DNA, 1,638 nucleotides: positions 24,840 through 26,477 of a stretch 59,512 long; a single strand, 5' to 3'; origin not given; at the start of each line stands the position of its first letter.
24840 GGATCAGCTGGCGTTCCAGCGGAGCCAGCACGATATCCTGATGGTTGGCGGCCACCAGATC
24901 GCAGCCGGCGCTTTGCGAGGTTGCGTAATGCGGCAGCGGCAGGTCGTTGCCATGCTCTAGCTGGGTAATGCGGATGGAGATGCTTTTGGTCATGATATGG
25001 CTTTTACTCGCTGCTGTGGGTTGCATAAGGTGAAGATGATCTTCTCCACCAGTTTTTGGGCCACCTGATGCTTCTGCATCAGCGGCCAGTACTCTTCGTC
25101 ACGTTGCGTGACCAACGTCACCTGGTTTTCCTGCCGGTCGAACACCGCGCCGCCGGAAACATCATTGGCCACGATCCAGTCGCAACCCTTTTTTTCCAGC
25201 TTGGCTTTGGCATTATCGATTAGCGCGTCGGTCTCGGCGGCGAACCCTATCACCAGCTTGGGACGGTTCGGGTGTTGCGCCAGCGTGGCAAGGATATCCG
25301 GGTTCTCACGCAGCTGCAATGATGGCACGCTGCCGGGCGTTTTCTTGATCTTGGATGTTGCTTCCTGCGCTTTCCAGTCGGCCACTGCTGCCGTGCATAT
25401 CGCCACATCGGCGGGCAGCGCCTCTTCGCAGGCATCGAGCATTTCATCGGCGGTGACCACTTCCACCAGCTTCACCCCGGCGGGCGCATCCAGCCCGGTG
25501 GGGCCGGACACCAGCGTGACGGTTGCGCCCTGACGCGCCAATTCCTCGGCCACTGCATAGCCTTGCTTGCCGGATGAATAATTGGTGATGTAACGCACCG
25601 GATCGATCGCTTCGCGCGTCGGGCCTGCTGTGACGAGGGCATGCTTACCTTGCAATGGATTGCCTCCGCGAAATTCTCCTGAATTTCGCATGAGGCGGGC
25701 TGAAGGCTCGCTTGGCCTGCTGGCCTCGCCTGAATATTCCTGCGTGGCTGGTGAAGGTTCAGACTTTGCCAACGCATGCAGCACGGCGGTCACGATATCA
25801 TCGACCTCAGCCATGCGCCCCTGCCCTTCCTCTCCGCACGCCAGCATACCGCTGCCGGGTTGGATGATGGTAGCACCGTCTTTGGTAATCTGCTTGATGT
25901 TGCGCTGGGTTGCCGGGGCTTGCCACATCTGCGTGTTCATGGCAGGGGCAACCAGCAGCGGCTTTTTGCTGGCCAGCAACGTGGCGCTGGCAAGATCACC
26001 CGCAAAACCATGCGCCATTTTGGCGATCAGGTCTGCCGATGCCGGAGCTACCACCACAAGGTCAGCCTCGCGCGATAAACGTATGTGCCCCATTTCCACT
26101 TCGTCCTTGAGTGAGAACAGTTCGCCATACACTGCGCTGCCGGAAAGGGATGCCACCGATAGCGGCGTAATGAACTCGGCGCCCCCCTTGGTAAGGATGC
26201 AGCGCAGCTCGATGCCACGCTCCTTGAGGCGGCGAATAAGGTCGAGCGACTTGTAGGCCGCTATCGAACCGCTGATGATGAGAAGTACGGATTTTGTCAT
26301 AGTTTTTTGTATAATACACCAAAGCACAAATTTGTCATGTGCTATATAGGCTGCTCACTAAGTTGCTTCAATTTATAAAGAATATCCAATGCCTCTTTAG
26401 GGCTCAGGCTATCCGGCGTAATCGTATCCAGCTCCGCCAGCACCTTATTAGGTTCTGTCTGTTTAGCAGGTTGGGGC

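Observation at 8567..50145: A 73-bp palindromic repeat family (R1) with 5 to 6 copies in 59 kb, behaving like Rickettsia palindromic elements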

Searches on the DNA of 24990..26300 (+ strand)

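Call 56: search_rna_families(source=window, start=25600, end=25800, threshold=evalue, max_evalue=10)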
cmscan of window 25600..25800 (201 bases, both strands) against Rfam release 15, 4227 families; matches with E-value up to 10: 1.
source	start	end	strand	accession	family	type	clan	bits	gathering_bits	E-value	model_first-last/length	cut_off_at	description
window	25662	25722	+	RF02239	asX6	Gene; sRNA;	-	13.7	50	4.8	1-93/93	no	Xanthomonas sRNA asX6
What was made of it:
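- On Rfam RNA families: Over copy B there was only a chance-level hit, E = 4.8 (call 56).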

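Call 67: search_dna_similar(query=window:25650-25740:+, collection=plasmids, mode=distant, max_evalue=1, max_rows=15)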
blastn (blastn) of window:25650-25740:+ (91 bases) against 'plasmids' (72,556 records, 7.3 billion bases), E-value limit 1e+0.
No match.

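Call 83: search_with_rna_model(model_id=R1, sources=[L036, L037, L039, L020], max_evalue=1, filters=off, show_alignments=3)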
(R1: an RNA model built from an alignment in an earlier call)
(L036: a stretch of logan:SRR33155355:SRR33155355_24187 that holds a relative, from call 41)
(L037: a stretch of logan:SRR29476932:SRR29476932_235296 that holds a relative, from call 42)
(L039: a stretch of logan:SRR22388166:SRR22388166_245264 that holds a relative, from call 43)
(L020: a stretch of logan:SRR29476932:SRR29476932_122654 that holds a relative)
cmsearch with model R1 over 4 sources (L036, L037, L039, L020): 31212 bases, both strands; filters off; matches with E-value up to 1: 8.
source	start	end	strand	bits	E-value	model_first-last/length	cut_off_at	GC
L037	4139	4221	-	75.7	8.9e-22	1-83/83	no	0.6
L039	768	851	-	69.8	5.5e-20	1-83/83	no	0.57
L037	1923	1972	+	10.3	0.063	1-83/83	no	0.52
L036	1540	1613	-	8.4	0.25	1-83/83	no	0.43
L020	8593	8652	-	8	0.31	1-83/83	no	0.57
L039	564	641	-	7.6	0.41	1-83/83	no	0.63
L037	1614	1699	+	7.4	0.49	1-83/83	no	0.57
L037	4931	5002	+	6.5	0.9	1-83/83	no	0.61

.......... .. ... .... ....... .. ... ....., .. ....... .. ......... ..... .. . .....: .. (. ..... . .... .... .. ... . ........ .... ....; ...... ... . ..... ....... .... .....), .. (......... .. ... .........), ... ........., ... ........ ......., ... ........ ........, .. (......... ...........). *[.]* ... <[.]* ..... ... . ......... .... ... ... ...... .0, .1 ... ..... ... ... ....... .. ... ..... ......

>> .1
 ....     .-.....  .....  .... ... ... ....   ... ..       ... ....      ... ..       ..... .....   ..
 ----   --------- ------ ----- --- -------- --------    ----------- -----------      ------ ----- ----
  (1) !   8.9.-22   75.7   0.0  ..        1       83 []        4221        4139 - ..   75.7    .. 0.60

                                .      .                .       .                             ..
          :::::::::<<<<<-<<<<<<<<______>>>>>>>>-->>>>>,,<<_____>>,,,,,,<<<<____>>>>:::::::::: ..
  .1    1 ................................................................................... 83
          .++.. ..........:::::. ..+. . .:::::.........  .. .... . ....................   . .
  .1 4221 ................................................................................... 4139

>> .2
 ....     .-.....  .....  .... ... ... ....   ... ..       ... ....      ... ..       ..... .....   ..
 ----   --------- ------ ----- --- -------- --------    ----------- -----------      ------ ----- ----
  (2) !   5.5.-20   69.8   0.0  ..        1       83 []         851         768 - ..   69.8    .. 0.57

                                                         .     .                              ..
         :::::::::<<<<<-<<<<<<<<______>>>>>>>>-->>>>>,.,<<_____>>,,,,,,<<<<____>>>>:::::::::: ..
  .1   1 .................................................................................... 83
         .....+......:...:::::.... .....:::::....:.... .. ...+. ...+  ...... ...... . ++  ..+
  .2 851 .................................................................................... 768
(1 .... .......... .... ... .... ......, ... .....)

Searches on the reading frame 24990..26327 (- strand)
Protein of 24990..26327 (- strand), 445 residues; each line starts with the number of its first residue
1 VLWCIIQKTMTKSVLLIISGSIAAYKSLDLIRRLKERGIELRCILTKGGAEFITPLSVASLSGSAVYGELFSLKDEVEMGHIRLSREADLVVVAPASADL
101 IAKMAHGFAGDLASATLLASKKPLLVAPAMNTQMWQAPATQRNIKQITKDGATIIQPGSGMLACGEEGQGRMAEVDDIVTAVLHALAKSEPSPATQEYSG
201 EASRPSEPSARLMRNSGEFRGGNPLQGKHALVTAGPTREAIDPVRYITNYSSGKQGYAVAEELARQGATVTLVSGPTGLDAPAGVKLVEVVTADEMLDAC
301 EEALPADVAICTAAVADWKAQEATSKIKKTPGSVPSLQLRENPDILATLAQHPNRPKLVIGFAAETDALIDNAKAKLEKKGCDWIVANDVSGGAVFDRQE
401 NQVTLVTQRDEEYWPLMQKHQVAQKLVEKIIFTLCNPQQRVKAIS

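Call 22: search_protein_families(library=ncbifam, proteins=[window:24990-26327:-], max_evalue=1)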
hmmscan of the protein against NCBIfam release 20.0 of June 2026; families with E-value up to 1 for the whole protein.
window:24990-26327:- (445 aa): 11 families
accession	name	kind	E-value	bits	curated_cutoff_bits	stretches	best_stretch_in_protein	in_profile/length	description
TIGR00521.1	coaBC_dfp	equivalog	2e-126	422.2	219.7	2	213-431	172-392/392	bifunctional phosphopantothenoylcysteine decarboxylase/phosphopantothenate--cysteine ligase CoaBC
TIGR02113.1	coaC_strep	equivalog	3.7e-49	166.9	261.4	1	12-182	1-173/177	phosphopantothenoylcysteine decarboxylase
NF005231.0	PRK06732.1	equivalog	2.9e-21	76.3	265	2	230-325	3-101/229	phosphopantothenate--cysteine ligase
TIGR02114.1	coaB_strep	equivalog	3.5e-17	62.9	217.2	2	230-325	3-101/228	phosphopantothenate--cysteine ligase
NF007199.0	PRK09620.1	equivalog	6e-10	38.9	248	1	225-437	1-225/229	hypothetical protein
NF004685.0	PRK06029.1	subfamily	7.6e-06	26.1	188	1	12-158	2-149/187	UbiX family flavin prenyltransferase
NF033753.1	RiPP_decarbCypD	equivalog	0.0017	17.7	215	1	15-131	11-129/182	CypD family RiPP peptide-cysteine decarboxylase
TIGR02700.1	flavo_MJ0208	hypoth_equivalog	0.023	14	251.35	1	60-117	55-115/234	dihydromethanopterin reductase (acceptor)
TIGR00421.1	ubiX_pad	subfamily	0.027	14.2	108.9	1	17-157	5-145/181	UbiX family flavin prenyltransferase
NF006161.0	PRK08305.1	equivalog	0.031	13.9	156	1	82-132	79-132/196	dipicolinate synthase subunit B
TIGR02699.1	archaeo_AfpA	hypoth_equivalog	0.095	12.2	192.45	1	81-127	73-121/174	archaeoflavoprotein AfpA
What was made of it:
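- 24990..26300 (-): Host gene coaBC (436 aa), invaded by copy B. TIGR00521, E = 2e-126 (call 22).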

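Call 39: find_homologous_proteins(query=window:24990-26300:-, max_evalue=1e-40)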
Query window:24990-26300:- (436 aa): 7999 proteins with E <= 1e-40 among 8000 candidates; the best 120 are listed.
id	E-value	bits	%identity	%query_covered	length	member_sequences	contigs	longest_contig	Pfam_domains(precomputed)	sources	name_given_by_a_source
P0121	1.6e-281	951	100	100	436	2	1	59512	PF04127.23,PF02441.25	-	-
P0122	1.7e-179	615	68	100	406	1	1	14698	PF04127.23,PF02441.25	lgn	-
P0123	3.5e-167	575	65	100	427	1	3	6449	PF04127.23,PF02441.25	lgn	-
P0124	2.0e-160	553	64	97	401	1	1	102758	PF04127.23,PF02441.25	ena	-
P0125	8.2e-160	551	64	97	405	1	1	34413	PF04127.23,PF02441.25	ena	-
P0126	3.2e-159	549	65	97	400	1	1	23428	PF04127.23,PF02441.25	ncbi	-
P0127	4.3e-159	548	63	97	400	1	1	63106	PF04127.23,PF02441.25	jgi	-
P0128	4.4e-156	538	63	97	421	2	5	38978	PF04127.23,PF02441.25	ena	-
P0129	5.7e-156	538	63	99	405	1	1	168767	PF04127.23,PF02441.25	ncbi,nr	ncbi:MAG: bifunctional phosphopantothenoylcysteine decarboxylase/phosphopantothenate--cysteine ligas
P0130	6.5e-156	538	63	96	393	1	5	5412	PF04127.23,PF02441.25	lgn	-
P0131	1.6e-155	536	63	98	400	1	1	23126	PF04127.23,PF02441.25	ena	-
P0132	3.9e-155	535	64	97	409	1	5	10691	PF04127.23,PF02441.25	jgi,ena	-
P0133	4.4e-155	535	63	97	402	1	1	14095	PF04127.23,PF02441.25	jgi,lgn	-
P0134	8.8e-155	534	64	96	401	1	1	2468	PF04127.23,PF02441.25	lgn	-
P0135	1.5e-154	533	62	97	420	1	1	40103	PF04127.23,PF02441.25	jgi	jgi:phosphopantothenoylcysteine decarboxylase / phosphopantothenate---cysteine ligase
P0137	1.2e-153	530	64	96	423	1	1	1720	PF04127.23,PF02441.25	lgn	-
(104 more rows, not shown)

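Call 41: find_encoding_contigs(protein=P0122, flank=8000, max_places=1)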
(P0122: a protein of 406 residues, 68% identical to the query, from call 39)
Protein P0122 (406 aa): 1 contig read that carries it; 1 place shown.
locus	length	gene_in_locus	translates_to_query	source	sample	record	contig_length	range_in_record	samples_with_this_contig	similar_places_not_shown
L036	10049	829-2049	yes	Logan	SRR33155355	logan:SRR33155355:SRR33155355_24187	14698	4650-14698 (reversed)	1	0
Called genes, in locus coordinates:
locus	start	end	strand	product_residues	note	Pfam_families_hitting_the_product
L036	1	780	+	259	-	?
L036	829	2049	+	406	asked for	PF02441:Flavoprotein, PF04127:DFP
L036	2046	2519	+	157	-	PF00692:dUTPase, PF22769:DCD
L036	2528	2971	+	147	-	PF02082:Rrf2, PF08100:Dimerisation (faint), PF03444:WHD_HrcA (faint)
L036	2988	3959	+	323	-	PF00291:PALP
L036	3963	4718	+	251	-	PF00899:ThiF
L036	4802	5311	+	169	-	PF06347:SH3_4, PF08239:SH3_3 (faint), PF06347:SH3_4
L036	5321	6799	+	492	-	PF03023:MurJ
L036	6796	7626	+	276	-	PF03328:HpcH_HpaI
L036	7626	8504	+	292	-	PF01408:GFO_IDH_MocA (weak), PF02894:GFO_IDH_MocA_C (faint), PF22725:GFO_IDH_MocA_C3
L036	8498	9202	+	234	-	PF02348:CTP_transf_3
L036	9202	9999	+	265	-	PF00106:adh_short, PF01370:Epimerase (weak), PF08659:KR (weak), PF13561:adh_short_C2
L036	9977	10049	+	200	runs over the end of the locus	PF02397:Bac_transf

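Call 42: find_encoding_contigs(protein=P0123, flank=8000, max_places=2)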
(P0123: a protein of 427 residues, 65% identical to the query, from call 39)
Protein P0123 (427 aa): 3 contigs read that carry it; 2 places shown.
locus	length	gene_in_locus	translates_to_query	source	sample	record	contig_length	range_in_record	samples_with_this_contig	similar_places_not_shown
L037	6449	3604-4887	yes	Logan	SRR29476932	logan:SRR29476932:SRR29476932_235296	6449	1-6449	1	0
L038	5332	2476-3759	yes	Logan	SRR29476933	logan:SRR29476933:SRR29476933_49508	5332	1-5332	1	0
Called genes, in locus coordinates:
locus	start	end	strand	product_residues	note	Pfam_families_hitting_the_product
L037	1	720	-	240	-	?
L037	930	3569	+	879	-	PF01624:MutS_I, PF05188:MutS_II, PF05192:MutS_III, PF05190:MutS_IV, PF00488:MutS_V, PF27441:MutS_C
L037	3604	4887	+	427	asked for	PF02441:Flavoprotein, PF04127:DFP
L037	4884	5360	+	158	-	PF00692:dUTPase, PF22769:DCD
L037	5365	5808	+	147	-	PF02082:Rrf2, PF08100:Dimerisation (faint), PF03444:WHD_HrcA (faint)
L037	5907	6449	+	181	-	?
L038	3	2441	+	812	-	?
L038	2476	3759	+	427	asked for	PF02441:Flavoprotein, PF04127:DFP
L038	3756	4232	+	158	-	PF00692:dUTPase, PF22769:DCD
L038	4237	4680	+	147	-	PF02082:Rrf2, PF08100:Dimerisation (faint), PF03444:WHD_HrcA (faint)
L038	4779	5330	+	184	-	?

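Call 43: find_encoding_contigs(protein=P0137, flank=8000, max_places=1)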
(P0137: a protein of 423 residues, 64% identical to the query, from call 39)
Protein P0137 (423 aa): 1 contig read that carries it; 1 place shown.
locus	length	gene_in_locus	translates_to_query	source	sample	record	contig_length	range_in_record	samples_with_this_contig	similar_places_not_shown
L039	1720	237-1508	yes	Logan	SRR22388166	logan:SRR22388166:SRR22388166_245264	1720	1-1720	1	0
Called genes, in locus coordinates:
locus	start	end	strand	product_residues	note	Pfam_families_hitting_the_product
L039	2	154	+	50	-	?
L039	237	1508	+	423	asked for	PF02441:Flavoprotein, PF04127:DFP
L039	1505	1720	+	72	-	?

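Call 88: find_encoding_contigs(protein=P0121, flank=10000, max_places=2)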
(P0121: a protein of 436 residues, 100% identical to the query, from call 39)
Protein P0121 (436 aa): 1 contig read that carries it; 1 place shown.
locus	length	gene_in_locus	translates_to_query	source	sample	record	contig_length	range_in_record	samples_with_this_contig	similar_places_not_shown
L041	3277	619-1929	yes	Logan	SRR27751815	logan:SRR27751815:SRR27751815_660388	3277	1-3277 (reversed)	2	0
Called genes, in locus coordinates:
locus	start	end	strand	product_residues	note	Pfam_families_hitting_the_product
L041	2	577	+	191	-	?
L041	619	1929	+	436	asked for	PF02441:Flavoprotein, PF04127:DFP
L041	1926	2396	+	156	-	PF00692:dUTPase, PF22769:DCD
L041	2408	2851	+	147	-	PF02082:Rrf2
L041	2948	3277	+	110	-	?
